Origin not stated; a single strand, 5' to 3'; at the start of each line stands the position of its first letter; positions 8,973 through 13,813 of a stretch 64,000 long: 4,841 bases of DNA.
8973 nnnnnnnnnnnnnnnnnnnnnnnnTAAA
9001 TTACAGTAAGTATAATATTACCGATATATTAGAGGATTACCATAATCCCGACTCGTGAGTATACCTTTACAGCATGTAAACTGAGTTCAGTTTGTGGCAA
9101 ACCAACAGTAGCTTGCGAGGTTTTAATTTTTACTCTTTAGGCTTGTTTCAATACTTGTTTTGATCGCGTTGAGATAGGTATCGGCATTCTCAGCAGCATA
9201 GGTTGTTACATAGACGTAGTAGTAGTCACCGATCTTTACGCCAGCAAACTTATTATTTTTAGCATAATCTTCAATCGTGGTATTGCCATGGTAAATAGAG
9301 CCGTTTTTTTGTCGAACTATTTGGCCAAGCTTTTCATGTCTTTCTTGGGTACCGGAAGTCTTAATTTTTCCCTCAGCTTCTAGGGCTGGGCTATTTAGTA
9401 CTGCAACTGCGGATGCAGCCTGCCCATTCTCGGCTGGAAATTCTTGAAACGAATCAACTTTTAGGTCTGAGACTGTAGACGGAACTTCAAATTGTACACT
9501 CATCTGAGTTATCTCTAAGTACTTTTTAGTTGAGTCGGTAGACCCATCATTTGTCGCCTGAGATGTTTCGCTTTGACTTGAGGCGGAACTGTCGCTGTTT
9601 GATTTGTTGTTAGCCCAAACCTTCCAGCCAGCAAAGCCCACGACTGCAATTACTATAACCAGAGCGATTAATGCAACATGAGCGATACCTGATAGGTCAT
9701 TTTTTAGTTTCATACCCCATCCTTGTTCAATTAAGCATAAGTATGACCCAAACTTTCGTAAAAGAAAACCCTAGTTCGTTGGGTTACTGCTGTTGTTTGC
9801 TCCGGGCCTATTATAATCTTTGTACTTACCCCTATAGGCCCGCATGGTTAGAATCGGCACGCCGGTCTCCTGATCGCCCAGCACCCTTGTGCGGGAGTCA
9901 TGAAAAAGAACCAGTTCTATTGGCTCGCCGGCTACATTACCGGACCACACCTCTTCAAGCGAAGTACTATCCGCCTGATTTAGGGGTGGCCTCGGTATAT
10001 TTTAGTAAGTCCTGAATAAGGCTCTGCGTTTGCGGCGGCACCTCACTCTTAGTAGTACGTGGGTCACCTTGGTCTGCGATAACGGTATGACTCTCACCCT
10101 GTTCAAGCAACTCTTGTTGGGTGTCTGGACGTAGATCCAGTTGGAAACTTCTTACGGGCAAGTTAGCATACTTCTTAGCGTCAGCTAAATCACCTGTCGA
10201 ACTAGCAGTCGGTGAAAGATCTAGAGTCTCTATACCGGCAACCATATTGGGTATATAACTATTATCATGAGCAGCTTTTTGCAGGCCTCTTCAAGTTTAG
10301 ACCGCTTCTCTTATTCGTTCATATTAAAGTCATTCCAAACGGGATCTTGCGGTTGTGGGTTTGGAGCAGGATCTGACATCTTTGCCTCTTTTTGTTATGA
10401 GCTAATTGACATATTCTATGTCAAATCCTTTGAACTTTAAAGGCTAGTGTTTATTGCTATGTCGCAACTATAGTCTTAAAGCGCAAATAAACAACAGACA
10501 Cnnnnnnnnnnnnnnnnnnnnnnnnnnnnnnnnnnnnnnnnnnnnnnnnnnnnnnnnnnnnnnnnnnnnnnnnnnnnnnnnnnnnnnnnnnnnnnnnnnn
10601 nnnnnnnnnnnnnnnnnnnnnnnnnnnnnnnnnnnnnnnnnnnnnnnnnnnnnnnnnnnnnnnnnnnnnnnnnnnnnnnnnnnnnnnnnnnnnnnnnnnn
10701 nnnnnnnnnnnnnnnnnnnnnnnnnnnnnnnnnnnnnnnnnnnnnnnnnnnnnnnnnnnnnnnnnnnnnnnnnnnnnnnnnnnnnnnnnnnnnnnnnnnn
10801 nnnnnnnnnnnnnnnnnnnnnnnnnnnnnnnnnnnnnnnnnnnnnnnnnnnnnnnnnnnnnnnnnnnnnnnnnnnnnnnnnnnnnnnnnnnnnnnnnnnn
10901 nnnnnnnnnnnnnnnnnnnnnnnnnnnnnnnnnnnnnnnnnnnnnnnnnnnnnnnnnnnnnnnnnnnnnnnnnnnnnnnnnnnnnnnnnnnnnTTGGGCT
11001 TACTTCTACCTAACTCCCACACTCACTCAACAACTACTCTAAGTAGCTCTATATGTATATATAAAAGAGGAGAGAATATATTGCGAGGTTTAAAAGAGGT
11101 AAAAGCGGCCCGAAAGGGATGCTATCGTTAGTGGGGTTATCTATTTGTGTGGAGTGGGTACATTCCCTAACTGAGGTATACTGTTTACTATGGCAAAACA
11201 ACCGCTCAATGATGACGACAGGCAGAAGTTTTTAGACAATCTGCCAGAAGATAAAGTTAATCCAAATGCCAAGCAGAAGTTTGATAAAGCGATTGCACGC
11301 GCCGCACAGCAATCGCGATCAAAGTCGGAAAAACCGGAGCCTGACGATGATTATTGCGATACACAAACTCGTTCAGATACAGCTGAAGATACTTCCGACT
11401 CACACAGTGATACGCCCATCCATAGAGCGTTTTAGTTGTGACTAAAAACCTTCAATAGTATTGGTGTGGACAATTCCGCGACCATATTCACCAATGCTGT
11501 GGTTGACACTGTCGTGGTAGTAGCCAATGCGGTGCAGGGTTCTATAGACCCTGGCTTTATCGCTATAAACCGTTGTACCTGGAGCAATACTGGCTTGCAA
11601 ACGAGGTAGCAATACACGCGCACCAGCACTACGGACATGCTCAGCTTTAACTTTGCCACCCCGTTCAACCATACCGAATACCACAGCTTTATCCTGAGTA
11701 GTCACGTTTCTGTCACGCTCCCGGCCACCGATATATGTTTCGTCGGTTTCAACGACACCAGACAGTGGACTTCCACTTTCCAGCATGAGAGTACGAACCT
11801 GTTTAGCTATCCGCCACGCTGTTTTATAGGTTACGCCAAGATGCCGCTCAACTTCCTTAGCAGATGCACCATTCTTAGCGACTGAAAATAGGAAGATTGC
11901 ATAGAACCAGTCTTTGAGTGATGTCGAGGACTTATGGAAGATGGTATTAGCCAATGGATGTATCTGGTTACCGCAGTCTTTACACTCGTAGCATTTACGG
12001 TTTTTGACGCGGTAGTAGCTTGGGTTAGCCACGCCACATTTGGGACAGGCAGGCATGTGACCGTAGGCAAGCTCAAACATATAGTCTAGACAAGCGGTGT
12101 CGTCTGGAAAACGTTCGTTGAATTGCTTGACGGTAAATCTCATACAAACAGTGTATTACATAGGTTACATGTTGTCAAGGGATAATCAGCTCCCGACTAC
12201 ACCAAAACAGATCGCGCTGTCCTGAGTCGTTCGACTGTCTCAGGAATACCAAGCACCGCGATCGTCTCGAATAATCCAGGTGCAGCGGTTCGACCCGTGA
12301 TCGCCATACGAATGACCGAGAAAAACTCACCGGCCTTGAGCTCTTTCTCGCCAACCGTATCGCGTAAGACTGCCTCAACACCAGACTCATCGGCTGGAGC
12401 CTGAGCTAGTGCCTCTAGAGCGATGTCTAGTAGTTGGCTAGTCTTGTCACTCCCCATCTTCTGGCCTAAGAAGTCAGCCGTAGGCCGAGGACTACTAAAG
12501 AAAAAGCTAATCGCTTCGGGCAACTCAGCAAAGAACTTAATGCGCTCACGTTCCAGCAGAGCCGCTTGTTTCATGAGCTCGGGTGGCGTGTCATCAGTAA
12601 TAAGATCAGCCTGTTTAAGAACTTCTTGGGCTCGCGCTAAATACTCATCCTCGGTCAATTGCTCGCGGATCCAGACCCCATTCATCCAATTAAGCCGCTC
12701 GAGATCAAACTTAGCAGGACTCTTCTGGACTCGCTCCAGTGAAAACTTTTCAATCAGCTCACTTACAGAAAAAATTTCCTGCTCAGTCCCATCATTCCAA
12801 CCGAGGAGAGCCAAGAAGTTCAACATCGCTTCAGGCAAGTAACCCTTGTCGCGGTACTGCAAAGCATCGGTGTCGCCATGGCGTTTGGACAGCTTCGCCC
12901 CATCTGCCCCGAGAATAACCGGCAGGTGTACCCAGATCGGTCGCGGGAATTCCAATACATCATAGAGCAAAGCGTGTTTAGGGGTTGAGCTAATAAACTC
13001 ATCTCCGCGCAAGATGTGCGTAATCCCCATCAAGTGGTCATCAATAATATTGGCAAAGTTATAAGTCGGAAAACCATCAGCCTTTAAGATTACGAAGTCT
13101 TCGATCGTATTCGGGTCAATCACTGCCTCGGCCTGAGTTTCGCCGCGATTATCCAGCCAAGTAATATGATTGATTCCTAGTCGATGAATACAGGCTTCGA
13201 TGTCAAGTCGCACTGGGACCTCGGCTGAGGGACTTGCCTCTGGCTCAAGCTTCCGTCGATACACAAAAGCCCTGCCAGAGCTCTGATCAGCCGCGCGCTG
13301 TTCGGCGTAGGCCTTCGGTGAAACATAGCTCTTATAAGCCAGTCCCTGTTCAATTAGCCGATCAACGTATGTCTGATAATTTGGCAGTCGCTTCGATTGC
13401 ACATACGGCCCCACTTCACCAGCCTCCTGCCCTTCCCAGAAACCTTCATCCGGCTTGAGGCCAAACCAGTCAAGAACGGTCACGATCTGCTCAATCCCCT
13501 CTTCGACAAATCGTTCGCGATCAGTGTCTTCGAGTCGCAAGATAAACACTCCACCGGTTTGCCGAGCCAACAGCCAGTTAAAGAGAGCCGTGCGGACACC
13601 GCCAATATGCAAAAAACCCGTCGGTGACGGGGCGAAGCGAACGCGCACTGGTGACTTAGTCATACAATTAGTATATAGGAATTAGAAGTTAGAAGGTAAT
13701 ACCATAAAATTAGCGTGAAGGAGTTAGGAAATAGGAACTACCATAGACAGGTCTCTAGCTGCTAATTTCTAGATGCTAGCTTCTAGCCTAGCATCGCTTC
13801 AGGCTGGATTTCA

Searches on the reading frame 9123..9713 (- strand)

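Call 42: search_protein_families(library=pfam, proteins=[window:9123-9713:-], max_evalue=0.01)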
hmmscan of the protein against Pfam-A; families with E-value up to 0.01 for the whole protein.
window:9123-9713:- (196 aa): 1 family
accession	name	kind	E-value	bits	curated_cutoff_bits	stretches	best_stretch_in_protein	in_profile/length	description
PF09976.15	TPR_21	-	5.1e-05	23.5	25.5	1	14-69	9-63/193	Tetratricopeptide repeat-like domain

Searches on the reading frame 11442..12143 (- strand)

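Call 42: search_protein_families(library=pfam, proteins=[window:11442-12143:-], max_evalue=0.01)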
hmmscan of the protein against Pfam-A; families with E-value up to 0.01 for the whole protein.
window:11442-12143:- (233 aa): 2 families
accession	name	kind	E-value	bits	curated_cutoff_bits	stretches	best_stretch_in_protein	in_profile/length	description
PF12762.13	DDE_Tnp_IS1595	-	3.3e-23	82.8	27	1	126-233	1-121/153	ISXO2-like transposase domain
PF12760.12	Zn_ribbon_IS1595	-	6.7e-12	45.6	25.4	1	13-60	1-46/46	Transposase zinc-ribbon domain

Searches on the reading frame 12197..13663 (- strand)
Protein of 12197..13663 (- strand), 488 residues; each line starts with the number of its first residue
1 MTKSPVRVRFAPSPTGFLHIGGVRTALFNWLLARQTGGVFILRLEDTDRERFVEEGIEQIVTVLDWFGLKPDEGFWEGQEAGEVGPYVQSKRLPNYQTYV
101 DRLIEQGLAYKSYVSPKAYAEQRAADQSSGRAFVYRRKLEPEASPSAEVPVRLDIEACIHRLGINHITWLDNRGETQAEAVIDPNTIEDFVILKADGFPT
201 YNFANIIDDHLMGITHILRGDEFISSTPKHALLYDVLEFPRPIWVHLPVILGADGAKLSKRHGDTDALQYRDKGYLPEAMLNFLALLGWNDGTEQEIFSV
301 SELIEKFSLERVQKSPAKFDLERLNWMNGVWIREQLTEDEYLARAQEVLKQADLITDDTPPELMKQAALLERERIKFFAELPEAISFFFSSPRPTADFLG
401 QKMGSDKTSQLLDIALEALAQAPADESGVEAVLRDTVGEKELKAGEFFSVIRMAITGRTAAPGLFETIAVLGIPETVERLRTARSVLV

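Call 112: list_cluster_members(proteins=[P0001, P0170, window:12197-13663:-, window:54354-55901:-, window:53084-54316:-, window:39021-40274:+, window:8-1225:+, P0004, P0163, P0046])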
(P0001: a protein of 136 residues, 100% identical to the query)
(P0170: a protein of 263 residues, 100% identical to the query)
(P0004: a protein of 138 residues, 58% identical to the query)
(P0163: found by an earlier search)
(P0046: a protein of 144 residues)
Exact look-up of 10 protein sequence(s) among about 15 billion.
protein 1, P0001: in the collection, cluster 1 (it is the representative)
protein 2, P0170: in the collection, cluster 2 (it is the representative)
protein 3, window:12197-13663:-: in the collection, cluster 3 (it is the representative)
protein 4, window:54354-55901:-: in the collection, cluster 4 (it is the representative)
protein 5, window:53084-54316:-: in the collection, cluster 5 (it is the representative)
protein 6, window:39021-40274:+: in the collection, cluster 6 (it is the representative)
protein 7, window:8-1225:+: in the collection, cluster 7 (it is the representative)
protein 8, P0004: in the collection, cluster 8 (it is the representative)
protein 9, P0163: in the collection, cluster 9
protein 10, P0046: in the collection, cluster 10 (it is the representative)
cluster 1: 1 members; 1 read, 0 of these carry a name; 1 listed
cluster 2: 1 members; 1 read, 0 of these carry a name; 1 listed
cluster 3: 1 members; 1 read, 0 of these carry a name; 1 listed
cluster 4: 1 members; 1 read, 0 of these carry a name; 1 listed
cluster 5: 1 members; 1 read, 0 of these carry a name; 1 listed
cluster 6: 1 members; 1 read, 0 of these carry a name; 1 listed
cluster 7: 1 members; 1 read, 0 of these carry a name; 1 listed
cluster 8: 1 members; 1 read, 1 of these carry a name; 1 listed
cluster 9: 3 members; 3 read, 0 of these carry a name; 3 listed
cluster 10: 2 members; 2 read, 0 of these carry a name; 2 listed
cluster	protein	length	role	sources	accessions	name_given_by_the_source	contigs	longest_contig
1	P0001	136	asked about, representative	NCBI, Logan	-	-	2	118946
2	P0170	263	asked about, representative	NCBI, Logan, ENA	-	-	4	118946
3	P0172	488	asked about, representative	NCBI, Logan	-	-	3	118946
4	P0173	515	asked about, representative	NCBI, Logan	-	-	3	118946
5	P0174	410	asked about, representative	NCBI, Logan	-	-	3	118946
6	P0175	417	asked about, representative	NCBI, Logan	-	-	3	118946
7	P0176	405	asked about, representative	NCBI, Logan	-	-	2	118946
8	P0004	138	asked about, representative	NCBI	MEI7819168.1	MAG: hypothetical protein WCI47_03550 [bacterium]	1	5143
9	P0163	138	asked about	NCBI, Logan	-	-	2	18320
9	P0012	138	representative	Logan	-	-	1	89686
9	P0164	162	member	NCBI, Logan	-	-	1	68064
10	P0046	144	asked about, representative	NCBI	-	-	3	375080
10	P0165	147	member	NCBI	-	-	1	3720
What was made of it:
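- Tried and rejected: Organism name for the window's contig: none is on record (call 112).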
